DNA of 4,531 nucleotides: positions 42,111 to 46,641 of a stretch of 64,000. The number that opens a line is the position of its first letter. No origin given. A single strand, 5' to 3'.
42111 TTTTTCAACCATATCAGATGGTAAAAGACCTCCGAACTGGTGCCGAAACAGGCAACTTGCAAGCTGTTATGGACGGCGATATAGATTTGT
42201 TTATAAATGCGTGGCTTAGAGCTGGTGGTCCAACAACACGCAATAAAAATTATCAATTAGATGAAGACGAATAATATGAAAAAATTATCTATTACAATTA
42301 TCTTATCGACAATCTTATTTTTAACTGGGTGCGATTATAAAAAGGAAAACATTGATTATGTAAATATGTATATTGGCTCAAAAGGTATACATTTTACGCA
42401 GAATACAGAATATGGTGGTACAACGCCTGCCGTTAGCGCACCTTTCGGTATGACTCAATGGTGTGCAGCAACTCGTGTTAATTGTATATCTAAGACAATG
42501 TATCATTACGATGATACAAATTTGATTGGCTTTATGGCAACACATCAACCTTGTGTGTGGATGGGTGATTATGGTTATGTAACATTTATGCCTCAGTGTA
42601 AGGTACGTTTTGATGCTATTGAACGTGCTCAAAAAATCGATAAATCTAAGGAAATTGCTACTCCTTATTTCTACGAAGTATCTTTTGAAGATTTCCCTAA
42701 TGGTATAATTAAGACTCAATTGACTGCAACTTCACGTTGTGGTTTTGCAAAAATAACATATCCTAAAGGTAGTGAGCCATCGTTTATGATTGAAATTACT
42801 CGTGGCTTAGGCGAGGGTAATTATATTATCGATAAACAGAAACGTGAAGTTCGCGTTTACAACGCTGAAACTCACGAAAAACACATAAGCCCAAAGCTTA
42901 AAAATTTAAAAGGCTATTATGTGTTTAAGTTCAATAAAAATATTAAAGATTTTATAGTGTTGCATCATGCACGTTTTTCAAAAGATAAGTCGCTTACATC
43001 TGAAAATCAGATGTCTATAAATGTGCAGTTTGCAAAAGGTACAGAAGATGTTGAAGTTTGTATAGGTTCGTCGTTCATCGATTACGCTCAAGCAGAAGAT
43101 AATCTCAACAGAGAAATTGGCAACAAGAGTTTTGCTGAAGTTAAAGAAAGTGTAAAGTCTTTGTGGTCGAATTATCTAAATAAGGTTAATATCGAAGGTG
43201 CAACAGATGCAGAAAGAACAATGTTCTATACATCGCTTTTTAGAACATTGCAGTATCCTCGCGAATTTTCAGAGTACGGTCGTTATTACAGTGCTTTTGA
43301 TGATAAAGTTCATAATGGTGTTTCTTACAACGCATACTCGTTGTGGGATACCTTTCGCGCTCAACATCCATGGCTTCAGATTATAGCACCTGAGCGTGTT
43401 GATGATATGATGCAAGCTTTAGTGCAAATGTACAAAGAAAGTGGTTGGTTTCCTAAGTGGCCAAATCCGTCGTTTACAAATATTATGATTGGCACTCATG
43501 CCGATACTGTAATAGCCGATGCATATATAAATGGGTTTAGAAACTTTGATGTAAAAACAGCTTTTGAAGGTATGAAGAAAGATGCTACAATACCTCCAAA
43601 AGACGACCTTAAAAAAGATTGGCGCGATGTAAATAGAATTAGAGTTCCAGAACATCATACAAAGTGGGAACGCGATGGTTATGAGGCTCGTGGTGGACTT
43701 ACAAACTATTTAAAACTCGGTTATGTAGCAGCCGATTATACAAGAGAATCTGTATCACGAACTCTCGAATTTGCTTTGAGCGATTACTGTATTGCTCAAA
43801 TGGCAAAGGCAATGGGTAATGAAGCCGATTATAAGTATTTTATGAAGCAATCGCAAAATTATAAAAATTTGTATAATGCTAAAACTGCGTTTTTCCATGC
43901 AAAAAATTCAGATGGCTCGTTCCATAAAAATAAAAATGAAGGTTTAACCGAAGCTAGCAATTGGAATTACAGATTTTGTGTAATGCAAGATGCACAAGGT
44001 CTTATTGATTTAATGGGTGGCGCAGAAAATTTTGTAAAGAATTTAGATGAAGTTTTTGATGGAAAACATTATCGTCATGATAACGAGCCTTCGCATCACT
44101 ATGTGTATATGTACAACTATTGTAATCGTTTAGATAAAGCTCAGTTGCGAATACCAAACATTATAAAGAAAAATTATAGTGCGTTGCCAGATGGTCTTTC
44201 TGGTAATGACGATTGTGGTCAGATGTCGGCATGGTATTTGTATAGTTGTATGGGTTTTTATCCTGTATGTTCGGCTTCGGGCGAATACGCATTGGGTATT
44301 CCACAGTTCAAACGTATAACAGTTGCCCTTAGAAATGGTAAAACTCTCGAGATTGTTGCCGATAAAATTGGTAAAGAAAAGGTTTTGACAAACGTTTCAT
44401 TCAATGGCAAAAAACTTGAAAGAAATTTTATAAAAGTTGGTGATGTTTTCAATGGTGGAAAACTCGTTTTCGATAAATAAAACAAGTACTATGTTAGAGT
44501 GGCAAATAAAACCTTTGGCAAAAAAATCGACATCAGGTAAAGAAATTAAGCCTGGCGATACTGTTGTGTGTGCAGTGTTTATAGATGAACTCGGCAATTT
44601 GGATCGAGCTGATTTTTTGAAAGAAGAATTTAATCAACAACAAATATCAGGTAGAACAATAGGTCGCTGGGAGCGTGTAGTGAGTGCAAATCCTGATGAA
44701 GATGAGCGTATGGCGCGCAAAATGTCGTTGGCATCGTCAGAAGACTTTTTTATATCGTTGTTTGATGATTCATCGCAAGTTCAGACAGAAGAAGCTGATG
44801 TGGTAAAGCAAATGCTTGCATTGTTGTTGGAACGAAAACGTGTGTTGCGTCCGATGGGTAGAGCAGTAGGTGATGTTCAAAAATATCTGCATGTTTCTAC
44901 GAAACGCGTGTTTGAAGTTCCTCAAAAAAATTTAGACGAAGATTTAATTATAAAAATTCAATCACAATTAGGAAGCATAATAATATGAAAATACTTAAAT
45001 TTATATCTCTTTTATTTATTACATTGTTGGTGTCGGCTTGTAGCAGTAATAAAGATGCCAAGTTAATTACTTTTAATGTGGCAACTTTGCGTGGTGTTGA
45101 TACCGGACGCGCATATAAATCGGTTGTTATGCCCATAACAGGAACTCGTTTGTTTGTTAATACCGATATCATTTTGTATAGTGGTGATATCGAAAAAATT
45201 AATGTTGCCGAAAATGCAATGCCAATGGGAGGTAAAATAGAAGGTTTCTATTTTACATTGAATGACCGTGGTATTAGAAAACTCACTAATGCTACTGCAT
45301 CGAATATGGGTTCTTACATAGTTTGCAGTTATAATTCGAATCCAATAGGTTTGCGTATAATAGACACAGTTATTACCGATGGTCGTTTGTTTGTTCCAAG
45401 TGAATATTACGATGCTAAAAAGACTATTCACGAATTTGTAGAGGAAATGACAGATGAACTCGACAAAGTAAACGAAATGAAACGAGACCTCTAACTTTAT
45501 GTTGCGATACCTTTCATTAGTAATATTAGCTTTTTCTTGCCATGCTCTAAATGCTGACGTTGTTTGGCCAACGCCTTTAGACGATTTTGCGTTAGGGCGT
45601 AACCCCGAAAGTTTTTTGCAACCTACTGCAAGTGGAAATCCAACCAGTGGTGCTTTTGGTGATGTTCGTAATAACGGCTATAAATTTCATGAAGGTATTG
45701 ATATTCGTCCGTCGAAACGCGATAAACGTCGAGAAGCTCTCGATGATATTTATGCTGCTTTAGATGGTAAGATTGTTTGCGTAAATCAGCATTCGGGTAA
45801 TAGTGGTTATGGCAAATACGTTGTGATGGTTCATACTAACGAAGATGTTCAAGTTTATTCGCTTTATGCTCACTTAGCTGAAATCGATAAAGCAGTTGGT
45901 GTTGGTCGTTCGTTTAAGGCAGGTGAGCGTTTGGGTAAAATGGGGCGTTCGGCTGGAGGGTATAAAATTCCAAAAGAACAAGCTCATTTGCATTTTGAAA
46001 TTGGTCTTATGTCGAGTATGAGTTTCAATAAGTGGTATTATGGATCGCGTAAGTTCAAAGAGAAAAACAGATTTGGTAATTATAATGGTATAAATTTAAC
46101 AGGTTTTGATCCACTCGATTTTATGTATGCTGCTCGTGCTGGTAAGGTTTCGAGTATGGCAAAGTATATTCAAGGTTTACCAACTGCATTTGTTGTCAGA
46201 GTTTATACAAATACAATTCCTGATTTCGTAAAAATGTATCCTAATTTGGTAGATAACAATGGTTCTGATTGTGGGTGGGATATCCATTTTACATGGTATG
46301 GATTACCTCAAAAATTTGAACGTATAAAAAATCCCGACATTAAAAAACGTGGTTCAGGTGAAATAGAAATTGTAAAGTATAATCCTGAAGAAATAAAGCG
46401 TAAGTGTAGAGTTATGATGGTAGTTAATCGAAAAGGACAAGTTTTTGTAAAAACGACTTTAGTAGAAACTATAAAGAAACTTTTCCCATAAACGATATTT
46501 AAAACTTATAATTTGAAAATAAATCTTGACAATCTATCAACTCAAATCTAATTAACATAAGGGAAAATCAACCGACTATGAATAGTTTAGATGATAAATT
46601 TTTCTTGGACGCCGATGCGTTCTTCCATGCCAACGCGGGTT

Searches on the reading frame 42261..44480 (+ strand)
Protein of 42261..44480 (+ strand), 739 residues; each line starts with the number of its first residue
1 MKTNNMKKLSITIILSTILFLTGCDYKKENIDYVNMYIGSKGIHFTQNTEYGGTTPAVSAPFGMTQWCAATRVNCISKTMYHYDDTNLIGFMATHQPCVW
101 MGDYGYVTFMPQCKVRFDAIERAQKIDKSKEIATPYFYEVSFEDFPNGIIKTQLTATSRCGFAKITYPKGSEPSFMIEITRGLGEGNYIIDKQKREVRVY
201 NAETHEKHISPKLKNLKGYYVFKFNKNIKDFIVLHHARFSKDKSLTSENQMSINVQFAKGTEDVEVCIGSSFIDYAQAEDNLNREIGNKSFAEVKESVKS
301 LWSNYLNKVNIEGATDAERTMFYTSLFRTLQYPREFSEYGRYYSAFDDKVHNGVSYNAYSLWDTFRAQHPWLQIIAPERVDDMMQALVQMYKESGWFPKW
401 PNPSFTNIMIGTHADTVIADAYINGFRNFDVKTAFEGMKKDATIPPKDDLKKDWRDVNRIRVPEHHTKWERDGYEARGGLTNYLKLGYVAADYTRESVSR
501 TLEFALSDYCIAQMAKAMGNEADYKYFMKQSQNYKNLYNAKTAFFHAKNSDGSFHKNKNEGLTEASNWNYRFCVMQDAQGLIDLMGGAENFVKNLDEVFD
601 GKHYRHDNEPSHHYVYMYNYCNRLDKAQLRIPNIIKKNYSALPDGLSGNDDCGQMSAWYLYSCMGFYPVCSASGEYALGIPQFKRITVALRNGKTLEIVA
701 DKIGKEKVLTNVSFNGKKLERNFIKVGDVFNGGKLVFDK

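Call 69: search_protein_families(library=pfam, proteins=[window:42261-44480:+], max_evalue=0.0001)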
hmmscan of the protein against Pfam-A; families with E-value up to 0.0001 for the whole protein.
window:42261-44480:+ (739 aa): 2 families
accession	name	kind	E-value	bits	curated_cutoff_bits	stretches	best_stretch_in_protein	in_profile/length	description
PF07971.18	Glyco_hydro_92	-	4.9e-158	527.3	24.6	1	277-737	1-460/464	Glycosyl hydrolase family 92 catalytic domain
PF17678.7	Glyco_hydro_92N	-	2.1e-45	155.8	34.5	1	33-271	1-236/236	Glycosyl hydrolase family 92 N-terminal domain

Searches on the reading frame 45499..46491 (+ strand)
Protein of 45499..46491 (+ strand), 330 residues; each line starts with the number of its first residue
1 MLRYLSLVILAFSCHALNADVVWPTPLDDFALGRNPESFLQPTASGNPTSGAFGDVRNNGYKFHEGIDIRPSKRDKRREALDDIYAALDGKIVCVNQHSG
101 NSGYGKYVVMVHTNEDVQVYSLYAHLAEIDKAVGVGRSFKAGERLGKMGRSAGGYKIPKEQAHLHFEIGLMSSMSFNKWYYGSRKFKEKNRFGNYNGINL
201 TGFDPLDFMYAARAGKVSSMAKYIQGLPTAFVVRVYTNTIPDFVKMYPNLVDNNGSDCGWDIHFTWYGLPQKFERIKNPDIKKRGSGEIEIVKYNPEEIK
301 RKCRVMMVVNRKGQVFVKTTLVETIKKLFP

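Call 69: search_protein_families(library=pfam, proteins=[window:45499-46491:+], max_evalue=0.0001)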
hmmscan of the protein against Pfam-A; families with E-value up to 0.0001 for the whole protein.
window:45499-46491:+ (330 aa): 1 family
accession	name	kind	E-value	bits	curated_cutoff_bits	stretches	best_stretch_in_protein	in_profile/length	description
PF01551.29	Peptidase_M23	-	4e-15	56.2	28.7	1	63-168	2-87/96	Peptidase family M23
